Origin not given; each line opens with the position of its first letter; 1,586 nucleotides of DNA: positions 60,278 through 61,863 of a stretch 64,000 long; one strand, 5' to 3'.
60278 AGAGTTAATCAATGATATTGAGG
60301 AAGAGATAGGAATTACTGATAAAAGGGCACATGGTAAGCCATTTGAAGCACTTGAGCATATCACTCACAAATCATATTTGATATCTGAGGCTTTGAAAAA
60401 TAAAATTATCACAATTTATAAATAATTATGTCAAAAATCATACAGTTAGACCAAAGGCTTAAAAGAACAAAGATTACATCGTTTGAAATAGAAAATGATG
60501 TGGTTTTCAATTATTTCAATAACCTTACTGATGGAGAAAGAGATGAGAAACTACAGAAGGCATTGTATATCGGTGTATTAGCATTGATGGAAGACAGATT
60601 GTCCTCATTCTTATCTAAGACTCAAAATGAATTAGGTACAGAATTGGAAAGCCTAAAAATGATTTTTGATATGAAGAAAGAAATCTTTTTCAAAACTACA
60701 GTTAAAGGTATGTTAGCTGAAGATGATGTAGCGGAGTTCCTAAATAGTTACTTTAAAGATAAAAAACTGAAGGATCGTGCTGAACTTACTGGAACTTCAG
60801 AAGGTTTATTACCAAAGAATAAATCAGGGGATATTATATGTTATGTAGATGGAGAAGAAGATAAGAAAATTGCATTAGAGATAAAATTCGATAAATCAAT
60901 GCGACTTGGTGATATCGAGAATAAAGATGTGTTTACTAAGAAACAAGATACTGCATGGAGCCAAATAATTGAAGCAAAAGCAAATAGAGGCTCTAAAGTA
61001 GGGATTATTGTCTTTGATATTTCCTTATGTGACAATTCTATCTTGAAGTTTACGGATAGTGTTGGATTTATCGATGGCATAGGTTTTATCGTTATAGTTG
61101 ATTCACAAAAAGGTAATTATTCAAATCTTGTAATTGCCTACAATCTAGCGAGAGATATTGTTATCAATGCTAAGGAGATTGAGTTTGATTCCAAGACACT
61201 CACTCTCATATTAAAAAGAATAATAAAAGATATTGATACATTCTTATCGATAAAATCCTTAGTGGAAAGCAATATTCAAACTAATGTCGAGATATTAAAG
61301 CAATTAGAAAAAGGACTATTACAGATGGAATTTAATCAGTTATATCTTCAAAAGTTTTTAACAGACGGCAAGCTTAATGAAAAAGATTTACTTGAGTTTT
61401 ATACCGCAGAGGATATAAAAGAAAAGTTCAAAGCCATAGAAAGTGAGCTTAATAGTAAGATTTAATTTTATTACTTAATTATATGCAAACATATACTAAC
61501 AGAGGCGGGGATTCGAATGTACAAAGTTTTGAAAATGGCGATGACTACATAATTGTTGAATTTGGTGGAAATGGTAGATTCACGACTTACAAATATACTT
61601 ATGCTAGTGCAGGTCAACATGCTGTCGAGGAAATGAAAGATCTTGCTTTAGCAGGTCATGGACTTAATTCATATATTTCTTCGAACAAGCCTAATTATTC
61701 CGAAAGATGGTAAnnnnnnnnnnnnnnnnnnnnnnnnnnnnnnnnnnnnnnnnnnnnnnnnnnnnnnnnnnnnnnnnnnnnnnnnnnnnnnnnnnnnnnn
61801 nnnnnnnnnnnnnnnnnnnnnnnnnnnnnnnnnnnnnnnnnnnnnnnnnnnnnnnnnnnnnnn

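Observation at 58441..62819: Tightly coupled five-gene operon built around an OLD-family ATPase-Toprim nuclease and two KTSC-domain mini-proteins: candidate undescribed defence system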

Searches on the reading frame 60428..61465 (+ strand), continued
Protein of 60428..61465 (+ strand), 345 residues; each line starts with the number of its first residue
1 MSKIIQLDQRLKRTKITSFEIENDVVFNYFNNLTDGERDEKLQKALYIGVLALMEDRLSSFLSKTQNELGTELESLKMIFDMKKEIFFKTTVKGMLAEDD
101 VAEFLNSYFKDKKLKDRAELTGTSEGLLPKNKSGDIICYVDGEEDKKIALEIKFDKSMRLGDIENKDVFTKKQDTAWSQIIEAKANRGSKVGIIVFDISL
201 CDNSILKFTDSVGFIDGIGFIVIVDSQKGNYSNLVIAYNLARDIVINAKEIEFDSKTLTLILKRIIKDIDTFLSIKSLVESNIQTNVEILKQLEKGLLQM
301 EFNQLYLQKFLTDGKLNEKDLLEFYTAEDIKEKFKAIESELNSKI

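Call 107: list_cluster_members(proteins=[window:60428-61465:+, window:58653-60425:+, window:3993-7421:+, window:61707-62819:+])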
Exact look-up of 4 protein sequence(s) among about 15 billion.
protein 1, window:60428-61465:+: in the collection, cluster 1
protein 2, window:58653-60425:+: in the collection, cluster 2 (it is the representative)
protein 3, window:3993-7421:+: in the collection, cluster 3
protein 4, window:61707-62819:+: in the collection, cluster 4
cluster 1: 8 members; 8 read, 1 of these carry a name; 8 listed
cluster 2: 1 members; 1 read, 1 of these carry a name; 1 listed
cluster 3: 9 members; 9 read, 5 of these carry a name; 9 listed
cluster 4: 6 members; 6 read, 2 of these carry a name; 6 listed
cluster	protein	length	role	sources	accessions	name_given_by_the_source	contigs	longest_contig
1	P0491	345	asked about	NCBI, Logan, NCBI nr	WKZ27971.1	MAG: hypothetical protein QY330_05540 [Candidatus Dojkabacteria bacterium]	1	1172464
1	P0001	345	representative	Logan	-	-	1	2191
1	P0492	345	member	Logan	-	-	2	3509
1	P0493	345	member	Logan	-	-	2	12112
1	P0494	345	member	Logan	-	-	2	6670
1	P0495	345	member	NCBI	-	-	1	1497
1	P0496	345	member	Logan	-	-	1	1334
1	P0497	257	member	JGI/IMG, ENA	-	-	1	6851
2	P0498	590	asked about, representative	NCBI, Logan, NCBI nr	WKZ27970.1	MAG: AAA family ATPase [Candidatus Dojkabacteria bacterium]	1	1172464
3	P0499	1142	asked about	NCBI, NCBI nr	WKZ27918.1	MAG: alpha-glucan family phosphorylase [Candidatus Dojkabacteria bacterium]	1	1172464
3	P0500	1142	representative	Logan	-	-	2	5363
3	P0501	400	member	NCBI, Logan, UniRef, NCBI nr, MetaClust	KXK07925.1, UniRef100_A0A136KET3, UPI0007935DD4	MAG: Maltodextrin phosphorylase [candidate division WS6 bacterium OLB21] | Maltodextrin phosphorylase n=1 Tax=candidate division WS6 bacterium OLB21 TaxID=1617427 ... | status=active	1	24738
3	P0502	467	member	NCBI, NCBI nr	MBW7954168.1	alpha-glucan family phosphorylase, partial [Candidatus Dojkabacteria bacterium] | alpha-glucan family phosphorylase [Candidatus Dojkabacteria bacterium]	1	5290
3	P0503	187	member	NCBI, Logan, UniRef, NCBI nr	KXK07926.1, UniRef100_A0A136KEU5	MAG: hypothetical protein UZ20_WS6002001049 [candidate division WS6 bacterium OLB21] | Glycogen phosphorylase n=1 Tax=candidate division WS6 bacterium OLB21 TaxID=1617427 ...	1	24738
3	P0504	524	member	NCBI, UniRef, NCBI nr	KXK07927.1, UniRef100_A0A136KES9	MAG: Phosphomannomutase/phosphoglucomutase [candidate division WS6 bacterium OLB21] | Phosphomannomutase/phosphoglucomutase n=2 Tax=Candidatus Dojkabacteria TaxID=74243 ...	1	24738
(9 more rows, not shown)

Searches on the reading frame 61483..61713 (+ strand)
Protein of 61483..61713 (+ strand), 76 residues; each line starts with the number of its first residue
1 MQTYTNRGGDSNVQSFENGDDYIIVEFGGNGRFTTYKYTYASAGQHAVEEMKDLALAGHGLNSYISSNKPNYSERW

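Call 3: search_protein_families(library=pfam, proteins=[window:61483-61713:+], max_evalue=0.1)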
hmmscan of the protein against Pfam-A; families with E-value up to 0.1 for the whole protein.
window:61483-61713:+ (76 aa): 0 families

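Call 4: search_protein_families(library=padloc, proteins=[window:61483-61713:+], max_evalue=0.1)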
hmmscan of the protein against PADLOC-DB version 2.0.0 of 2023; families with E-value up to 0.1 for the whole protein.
window:61483-61713:+ (76 aa): 0 families

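Call 5: search_protein_families(library=ncbifam, proteins=[window:61483-61713:+], max_evalue=1)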
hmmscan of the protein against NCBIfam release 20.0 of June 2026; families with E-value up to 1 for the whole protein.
window:61483-61713:+ (76 aa): 1 family
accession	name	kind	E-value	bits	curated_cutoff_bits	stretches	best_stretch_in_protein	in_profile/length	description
NF041788.1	anti-phage_ZorB1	equivalog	0.14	11.6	400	1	25-56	91-122/243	type I Zorya anti-phage system protein ZorB1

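Call 6: search_protein_families(library=phrogs, proteins=[window:61483-61713:+], max_evalue=1)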
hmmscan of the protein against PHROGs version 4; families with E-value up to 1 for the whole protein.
window:61483-61713:+ (76 aa): 3 families
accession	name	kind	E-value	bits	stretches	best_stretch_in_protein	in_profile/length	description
phrog_17428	-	unknown function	1.5e-17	64.5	1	1-74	66-137/768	-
phrog_24656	-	head and packaging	8.3e-10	38.7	1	9-66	288-342/627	virion structural protein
phrog_28616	-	unknown function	0.046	15.1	1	13-41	43-71/92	-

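Call 39: find_homologous_proteins(query=A4)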
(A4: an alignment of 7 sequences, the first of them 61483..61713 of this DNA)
Query A4 (7 sequences) (76 aa, profile of the alignment): 3189 proteins with E <= 0.001 among 4811 candidates; the best 120 are listed.
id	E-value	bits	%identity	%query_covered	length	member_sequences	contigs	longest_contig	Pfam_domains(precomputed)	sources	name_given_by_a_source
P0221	9.5e-36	139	60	86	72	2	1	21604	-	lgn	-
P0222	1.6e-35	139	58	86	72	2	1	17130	-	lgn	-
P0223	1.9e-35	138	62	86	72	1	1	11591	-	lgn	-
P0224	2.6e-35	138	59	93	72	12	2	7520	-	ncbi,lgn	-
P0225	2.6e-35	138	62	86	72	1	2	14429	-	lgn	-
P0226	3.1e-35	138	58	86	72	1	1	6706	-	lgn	-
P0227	3.4e-35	138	62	86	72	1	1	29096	-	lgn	-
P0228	4.6e-35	137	62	86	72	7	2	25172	-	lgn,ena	-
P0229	5.9e-35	137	62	86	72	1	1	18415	-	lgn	-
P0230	6.2e-35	137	62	86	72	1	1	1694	-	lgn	-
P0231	6.9e-35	137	60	86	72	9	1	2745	-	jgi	jgi:hypothetical protein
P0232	8.5e-35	136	62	86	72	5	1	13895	-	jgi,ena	-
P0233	9.7e-35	136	60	86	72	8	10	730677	-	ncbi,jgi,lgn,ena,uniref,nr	ncbi:MAG: hypothetical protein BGO88_07790 [Flavobacterium sp. 38-13]|uniref:hypothetical protein n=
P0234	1.3e-34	136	62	86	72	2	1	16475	-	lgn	-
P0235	1.5e-34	136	60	86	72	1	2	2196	-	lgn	-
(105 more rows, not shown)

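Call 65: search_solved_structures(query=A4, max_evalue=10, show_alignments=1)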
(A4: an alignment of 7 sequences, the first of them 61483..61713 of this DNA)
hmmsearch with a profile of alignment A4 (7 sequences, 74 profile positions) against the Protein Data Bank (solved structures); distinct sequences matched with E-value up to 10: 5.
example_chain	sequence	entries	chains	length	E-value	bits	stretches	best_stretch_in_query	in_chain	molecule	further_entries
7mcd_A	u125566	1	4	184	1.2e-05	28.5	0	45-70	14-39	AI-designed TIM-barrel F15C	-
9ijc_A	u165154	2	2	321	0.7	13.2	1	5-29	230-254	GH16 domain-containing protein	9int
1ojx_A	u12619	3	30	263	0.83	13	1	15-45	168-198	FRUCTOSE-BISPHOSPHATE ALDOLASE CLASS I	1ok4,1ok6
1w8s_A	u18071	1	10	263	0.85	13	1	15-45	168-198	FRUCTOSE-BISPHOSPHATE ALDOLASE CLASS I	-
2yce_A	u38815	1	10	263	1.2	12.4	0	15-45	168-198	FRUCTOSE-BISPHOSPHATE ALDOLASE CLASS 1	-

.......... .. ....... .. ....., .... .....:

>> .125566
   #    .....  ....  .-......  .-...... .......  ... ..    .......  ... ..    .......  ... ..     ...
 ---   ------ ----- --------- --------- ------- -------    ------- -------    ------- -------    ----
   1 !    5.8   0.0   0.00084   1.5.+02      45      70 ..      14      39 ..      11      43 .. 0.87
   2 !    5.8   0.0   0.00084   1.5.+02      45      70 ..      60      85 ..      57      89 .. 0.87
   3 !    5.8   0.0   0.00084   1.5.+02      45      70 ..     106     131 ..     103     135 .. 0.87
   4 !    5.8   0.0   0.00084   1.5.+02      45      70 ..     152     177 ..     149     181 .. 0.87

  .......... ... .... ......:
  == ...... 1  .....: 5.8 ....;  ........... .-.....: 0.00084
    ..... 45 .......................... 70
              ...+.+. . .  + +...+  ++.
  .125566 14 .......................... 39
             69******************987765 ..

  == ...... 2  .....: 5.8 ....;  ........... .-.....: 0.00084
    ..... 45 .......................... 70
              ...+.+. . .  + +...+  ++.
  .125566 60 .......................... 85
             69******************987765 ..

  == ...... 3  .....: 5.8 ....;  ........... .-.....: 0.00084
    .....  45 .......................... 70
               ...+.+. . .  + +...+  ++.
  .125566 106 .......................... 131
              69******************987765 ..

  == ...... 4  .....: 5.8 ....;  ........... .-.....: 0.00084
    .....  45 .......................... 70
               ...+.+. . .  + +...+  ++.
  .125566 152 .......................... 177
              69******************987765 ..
